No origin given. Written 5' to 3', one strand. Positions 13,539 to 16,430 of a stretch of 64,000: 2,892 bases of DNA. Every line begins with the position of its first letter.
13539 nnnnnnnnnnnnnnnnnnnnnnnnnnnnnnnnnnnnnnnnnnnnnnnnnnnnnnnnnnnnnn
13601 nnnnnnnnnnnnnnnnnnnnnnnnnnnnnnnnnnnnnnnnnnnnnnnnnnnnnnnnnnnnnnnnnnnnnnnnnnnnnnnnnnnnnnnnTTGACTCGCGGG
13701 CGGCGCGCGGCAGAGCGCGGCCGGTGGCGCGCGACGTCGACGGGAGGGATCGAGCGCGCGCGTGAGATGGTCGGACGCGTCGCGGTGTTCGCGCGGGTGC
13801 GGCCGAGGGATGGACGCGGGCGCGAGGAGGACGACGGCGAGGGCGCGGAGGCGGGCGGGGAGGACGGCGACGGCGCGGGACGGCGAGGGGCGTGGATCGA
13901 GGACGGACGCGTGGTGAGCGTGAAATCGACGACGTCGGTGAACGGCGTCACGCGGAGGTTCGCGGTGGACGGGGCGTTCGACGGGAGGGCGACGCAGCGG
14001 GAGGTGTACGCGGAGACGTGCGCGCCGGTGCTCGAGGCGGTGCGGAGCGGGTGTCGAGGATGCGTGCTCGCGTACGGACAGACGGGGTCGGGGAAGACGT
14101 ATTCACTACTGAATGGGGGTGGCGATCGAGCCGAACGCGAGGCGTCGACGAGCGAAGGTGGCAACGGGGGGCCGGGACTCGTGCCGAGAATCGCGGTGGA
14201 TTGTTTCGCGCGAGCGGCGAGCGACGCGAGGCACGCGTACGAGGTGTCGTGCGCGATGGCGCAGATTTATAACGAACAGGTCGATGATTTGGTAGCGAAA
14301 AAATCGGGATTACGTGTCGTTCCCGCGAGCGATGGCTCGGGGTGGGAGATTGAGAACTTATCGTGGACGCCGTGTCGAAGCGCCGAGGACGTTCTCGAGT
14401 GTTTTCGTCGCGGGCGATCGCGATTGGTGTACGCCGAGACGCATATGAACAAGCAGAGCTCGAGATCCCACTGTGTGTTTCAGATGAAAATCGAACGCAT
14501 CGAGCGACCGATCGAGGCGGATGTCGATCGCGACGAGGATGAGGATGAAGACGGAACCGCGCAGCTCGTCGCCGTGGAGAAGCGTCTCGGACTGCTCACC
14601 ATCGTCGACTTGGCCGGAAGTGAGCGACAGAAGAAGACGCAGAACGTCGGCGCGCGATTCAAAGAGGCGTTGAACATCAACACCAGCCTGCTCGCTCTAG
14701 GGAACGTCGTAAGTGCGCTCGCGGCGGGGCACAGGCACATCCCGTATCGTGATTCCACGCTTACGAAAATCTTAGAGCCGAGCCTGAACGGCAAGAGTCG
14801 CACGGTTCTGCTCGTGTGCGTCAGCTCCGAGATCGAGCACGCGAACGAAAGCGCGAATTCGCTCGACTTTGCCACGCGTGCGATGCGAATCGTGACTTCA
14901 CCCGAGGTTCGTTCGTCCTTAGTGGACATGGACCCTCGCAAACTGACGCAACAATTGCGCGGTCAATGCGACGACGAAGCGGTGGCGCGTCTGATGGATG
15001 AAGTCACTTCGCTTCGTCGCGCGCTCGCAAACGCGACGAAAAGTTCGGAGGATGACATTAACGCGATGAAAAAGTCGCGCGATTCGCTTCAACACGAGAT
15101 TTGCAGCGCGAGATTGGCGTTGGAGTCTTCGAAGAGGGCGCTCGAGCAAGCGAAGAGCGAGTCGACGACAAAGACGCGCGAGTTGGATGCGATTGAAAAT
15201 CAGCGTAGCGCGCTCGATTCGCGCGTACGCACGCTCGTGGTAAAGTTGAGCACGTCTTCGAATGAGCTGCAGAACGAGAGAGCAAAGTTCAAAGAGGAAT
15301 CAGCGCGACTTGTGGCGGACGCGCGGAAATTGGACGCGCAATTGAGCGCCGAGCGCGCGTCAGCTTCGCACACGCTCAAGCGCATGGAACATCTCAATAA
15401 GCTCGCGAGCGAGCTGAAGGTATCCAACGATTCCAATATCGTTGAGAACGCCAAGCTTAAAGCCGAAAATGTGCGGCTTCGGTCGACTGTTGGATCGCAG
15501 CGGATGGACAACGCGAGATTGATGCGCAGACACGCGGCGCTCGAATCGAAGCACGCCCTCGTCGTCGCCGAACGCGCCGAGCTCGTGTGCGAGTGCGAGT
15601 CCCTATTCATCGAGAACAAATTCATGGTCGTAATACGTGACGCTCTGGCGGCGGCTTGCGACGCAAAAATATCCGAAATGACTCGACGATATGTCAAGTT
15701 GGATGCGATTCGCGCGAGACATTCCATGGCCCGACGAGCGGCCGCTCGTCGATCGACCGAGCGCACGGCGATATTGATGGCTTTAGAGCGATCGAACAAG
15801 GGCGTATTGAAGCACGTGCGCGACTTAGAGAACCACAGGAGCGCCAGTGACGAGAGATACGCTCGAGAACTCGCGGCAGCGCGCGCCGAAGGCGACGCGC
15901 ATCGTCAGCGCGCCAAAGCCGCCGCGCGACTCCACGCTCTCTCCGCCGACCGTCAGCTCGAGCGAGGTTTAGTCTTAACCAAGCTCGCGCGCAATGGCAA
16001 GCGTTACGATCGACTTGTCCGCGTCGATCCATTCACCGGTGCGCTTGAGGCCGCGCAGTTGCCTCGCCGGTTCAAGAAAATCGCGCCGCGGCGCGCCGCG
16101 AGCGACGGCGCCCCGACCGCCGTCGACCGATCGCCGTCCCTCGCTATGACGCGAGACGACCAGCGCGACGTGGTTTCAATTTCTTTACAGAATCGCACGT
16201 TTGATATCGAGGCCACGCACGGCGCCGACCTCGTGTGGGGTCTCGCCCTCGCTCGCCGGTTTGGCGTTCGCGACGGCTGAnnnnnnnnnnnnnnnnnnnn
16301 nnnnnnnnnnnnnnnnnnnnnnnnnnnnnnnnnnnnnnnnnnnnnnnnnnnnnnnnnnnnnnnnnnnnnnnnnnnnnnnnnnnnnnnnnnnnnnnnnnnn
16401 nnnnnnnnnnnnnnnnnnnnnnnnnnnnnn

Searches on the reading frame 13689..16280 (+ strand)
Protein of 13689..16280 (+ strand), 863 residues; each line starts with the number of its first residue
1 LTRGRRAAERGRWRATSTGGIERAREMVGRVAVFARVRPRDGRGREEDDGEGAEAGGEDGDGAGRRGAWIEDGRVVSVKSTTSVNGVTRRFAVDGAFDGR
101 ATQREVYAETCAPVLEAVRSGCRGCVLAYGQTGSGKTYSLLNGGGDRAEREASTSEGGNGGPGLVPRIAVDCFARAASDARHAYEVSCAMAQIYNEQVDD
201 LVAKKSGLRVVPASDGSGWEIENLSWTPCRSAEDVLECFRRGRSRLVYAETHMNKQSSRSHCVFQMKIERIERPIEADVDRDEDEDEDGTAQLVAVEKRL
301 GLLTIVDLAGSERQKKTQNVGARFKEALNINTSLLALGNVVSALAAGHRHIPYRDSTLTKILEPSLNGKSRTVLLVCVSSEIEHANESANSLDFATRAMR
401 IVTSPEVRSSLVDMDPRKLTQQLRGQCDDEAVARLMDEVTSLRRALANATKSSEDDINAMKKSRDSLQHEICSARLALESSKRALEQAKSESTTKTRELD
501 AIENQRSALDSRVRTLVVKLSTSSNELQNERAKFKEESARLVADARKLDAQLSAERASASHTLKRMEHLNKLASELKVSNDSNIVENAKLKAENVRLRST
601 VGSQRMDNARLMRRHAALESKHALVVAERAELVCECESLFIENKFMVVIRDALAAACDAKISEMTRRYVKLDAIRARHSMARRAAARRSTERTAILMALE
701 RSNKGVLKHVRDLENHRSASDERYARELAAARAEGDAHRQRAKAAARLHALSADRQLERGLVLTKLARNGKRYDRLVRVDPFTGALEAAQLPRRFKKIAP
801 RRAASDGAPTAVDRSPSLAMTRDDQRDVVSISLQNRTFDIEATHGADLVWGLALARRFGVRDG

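Call 52: search_protein_families(library=pfam, proteins=[window:13689-16280:+], max_evalue=0.0001)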
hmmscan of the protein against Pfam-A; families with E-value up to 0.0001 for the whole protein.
window:13689-16280:+ (863 aa): 2 families
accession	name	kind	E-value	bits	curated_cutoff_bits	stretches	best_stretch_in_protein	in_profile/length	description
PF00225.29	Kinesin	-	3.6e-82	276.4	29.3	1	73-401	25-327/327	Kinesin motor domain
PF16796.11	Microtub_bd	-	5.4e-12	46.3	27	1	26-201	17-154/155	Microtubule binding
